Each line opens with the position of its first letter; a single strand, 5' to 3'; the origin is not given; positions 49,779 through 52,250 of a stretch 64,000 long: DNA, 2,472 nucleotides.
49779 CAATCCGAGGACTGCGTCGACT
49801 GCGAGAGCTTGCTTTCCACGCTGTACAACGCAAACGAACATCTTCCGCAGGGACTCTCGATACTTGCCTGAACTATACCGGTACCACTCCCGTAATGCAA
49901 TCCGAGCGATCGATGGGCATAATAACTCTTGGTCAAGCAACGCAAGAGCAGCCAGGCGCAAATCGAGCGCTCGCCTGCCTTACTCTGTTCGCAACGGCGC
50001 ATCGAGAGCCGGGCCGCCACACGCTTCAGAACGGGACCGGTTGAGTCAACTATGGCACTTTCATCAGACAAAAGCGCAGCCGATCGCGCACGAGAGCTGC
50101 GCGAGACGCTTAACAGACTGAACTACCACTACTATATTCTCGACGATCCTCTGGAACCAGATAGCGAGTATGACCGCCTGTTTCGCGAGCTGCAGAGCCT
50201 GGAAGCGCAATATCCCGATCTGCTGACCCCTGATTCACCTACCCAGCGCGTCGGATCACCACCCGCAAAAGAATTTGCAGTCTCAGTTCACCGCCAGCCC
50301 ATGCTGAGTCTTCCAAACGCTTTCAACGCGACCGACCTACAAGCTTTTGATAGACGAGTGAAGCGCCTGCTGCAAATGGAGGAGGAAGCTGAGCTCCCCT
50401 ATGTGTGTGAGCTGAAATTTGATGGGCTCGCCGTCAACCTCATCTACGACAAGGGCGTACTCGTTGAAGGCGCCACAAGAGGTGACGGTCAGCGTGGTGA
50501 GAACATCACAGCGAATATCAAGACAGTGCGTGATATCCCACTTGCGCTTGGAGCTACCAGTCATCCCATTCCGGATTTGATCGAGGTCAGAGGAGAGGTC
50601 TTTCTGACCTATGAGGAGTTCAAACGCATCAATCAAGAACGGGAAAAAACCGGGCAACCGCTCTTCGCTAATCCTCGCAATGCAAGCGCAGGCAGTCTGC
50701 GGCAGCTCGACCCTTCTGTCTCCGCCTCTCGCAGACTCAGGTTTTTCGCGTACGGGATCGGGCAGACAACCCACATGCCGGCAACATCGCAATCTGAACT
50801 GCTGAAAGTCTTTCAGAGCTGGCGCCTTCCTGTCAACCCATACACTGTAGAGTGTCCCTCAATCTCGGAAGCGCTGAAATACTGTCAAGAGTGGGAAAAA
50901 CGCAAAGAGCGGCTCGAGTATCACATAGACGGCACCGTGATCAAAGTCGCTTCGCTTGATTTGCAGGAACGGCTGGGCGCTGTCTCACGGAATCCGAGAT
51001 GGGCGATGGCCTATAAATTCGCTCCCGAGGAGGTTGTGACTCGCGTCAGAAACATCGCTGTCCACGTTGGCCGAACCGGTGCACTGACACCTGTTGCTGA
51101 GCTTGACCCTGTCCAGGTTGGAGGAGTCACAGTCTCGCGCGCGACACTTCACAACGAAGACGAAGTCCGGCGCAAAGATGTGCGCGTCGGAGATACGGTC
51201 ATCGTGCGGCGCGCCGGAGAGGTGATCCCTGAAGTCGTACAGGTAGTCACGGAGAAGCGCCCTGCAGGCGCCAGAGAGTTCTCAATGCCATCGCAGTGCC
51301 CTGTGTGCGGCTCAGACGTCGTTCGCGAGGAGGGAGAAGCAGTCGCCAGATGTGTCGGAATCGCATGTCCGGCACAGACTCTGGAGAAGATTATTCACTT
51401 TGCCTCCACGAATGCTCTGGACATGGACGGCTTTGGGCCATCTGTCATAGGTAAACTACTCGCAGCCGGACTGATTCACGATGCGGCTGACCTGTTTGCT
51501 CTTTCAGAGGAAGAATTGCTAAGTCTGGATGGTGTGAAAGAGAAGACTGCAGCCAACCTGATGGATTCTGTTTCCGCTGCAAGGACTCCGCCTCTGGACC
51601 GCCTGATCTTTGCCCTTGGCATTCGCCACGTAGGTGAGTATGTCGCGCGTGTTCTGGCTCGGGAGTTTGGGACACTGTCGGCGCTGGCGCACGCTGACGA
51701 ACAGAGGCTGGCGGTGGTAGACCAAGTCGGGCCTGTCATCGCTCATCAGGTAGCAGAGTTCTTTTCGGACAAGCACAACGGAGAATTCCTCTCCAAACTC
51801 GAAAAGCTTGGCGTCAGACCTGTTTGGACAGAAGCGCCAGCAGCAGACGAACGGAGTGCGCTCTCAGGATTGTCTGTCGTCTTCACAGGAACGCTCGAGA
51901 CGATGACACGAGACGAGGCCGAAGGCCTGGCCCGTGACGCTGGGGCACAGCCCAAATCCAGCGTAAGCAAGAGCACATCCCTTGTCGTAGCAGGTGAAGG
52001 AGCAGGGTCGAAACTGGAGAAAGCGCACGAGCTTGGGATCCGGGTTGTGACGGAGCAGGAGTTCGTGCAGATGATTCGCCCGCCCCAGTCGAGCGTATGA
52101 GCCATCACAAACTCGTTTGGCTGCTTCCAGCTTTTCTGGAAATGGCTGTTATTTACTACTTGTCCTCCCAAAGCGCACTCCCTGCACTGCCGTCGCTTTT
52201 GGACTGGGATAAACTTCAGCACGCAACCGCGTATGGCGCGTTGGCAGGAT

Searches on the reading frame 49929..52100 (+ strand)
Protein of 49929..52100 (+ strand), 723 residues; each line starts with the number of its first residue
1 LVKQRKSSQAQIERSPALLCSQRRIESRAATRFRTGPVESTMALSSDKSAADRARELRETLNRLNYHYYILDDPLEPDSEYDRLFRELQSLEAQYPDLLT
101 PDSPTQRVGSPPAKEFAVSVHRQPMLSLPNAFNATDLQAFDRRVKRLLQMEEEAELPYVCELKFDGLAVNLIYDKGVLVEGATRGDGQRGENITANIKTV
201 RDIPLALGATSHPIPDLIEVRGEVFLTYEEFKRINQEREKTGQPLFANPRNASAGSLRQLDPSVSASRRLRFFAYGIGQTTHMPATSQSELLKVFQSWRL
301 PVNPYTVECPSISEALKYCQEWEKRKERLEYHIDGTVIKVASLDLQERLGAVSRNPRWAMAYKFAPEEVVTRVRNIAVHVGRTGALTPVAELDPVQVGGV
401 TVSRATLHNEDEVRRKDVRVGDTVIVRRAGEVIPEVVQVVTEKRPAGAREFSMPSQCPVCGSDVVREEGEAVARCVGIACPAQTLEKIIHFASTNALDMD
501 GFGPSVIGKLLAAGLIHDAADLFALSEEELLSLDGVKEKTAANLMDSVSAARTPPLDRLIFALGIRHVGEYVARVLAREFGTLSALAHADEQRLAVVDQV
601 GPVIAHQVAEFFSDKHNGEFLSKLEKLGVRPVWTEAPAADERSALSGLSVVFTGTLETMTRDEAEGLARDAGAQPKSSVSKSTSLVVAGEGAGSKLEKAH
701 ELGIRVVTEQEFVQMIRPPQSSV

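Call 20: search_protein_families(library=pfam, proteins=[window:49929-52100:+], max_evalue=0.01)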
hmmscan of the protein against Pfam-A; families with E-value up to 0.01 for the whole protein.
window:49929-52100:+ (723 aa): 8 families
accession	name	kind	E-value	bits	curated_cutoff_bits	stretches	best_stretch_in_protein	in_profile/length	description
PF01653.23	DNA_ligase_aden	-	3.1e-91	305.8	27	1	115-367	3-253/253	NAD-dependent DNA ligase adenylation domain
PF03120.22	DNA_ligase_OB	-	4.5e-35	119.8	32.9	1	371-446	2-77/79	NAD-dependent DNA ligase OB-fold domain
PF12826.13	HHH_2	-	3.1e-22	79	27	1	558-619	1-62/64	Helix-hairpin-helix motif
PF00533.33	BRCT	-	5.2e-13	49.5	21.3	1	644-716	5-78/78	BRCA1 C Terminus (BRCT) domain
PF03119.21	DNA_ligase_ZBD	-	3.9e-11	43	25.8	1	456-482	1-27/27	NAD-dependent DNA ligase C4 zinc finger domain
PF14520.12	HHH_5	-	2e-10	41.4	27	1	497-546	5-53/57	Helix-hairpin-helix domain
PF12738.14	PTCB-BRCT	-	1.7e-06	28.4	22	1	650-708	3-60/63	twin BRCT domain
PF22745.1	Nlig-Ia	-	9.4e-06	26.6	27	1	53-100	5-52/92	DNA ligase-like, N-terminal NAD+-binding domain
